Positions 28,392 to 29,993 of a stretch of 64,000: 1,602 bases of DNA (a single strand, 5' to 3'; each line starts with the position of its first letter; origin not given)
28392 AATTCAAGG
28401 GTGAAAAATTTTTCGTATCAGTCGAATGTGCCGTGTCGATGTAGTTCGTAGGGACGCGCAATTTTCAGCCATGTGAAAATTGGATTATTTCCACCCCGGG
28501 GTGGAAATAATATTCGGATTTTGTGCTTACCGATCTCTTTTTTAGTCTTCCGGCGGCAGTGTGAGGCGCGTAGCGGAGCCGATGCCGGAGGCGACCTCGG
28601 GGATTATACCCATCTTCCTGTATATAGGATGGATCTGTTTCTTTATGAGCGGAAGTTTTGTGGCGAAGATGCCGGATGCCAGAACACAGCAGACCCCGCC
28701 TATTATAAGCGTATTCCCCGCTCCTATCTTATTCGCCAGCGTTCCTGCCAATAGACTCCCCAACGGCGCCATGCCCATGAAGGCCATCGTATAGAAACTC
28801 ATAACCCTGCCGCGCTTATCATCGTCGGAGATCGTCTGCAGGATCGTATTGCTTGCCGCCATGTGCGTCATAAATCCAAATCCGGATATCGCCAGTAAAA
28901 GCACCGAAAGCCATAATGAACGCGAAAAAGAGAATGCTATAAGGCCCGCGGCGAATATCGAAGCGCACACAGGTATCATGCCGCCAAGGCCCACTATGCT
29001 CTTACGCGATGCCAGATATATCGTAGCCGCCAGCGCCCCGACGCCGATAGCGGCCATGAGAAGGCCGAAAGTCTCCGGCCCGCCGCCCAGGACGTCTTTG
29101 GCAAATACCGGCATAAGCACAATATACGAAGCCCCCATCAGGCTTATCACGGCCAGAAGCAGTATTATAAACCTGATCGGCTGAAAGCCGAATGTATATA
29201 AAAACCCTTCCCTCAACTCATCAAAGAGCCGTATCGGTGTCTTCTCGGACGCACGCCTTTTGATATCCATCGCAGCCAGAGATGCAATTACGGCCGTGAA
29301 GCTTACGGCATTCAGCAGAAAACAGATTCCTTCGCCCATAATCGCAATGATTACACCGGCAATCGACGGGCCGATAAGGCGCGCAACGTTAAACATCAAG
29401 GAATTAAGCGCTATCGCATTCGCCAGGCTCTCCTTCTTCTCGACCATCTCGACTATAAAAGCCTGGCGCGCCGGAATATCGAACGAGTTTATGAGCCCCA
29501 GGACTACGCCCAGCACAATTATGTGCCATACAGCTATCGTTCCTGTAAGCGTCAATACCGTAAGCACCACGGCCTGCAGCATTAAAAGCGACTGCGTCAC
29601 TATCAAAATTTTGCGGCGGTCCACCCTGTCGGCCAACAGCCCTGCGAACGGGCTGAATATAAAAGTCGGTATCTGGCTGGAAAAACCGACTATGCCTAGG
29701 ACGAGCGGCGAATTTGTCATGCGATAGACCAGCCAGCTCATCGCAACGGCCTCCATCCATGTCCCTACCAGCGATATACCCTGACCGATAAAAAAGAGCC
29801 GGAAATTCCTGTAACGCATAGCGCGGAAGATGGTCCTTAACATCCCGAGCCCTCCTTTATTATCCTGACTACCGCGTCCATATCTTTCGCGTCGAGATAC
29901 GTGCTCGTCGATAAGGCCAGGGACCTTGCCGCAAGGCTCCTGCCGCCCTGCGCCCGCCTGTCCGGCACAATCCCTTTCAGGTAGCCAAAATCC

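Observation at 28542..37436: Candidate amino-sugar/aminoacyl glycoconjugate modification locus with two divergent FemAB-like GNAT paralogs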

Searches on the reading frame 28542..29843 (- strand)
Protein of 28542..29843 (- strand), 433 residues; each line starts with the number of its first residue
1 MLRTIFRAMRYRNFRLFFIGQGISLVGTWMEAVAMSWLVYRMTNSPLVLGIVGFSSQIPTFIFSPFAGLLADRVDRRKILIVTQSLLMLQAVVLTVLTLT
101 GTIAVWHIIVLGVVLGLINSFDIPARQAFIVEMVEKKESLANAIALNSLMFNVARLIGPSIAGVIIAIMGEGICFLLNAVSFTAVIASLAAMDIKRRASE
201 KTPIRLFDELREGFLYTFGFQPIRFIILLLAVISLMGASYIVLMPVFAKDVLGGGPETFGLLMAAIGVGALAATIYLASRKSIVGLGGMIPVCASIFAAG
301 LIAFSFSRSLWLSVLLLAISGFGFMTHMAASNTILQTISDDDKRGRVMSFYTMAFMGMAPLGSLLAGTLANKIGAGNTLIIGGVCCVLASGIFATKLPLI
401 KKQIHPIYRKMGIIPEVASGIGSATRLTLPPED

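Call 3: search_protein_families(library=pfam, proteins=[window:28542-29843:-], max_evalue=0.01)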
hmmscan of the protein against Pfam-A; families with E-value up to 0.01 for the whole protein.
window:28542-29843:- (433 aa): 3 families
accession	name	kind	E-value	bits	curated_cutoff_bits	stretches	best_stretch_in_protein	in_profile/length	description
PF05977.19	MFS_3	-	5.6e-77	259.8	27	1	7-399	5-395/524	Transmembrane secretion effector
PF07690.21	MFS_1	-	3.8e-33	115.3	33.4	1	18-362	2-346/347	Major Facilitator Superfamily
PF13347.12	MFS_2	-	5.5e-06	25.6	27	2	5-170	217-385/427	MFS/sugar transport protein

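Call 4: search_protein_families(library=ncbifam, proteins=[window:28542-29843:-], max_evalue=0.01)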
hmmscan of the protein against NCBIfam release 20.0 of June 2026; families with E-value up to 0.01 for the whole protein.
window:28542-29843:- (433 aa): 17 families
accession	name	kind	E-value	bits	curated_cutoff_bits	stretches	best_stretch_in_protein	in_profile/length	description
TIGR00900.1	2A0121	subfamily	2e-59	201.8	319.6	1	14-374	1-364/364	H+ Antiporter protein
NF007792.0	PRK10489.1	equivalog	5.1e-44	150.9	324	1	11-398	16-400/419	enterobactin transporter EntS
NF012178.0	tet_MFS_V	exception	9.3e-27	94.2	640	1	8-392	4-393/409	tetracycline efflux MFS transporter Tet(V)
NF052575.1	MFS_efflux_Tap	equivalog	3.2e-21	75.8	625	1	25-401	17-398/401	multidrug efflux MFS transporter Tap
NF000246.1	macrolide_MefC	exception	1.6e-18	66.9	870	1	12-393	8-391/407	macrolide efflux MFS transporter Mef(C)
TIGR00880.1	2_A_01_02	superfamily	3.9e-16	59.4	131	2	60-190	11-135/141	multidrug resistance protein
NF000245.1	macrolide_MefA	exception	7.1e-15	55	675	1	13-387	10-387/405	macrolide efflux MFS transporter Mef(A)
NF006386.0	PRK08633.1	equivalog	1.3e-14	52.9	1221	1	43-398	43-411/1147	acyl-[ACP]--phospholipid O-acyltransferase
NF000051.1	macrolide_MefB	exception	1.3e-12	47.4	800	1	12-388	9-387/409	macrolide efflux MFS transporter Mef(B)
NF012177.1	tet_MFS_42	exception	1.4e-10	41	850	1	48-382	37-371/411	tetracycline efflux MFS transporter Tet(42)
TIGR00881.1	2A0104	subfamily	5.8e-09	35.4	407.75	2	49-208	32-184/379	phosphoglycerate transporter protein PgtP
TIGR00883.1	2A0106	subfamily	2.3e-06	27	443.45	1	46-171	260-380/400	metabolite/H+ symporter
TIGR00711.1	efflux_EmrB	subfamily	1.2e-05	24.2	230.2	1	45-165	289-407/485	DHA2 family efflux MFS transporter permease subunit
NF000154.1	macrolide_MefEN2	exception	1.6e-05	24.4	800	1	18-394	12-388/401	macrolide efflux MFS transporter Mef(En2)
NF053813.1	MFS_TcaB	equivalog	1.7e-05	23.8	475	1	66-333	60-321/396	putative multidrug effflux MFS transporter TcaB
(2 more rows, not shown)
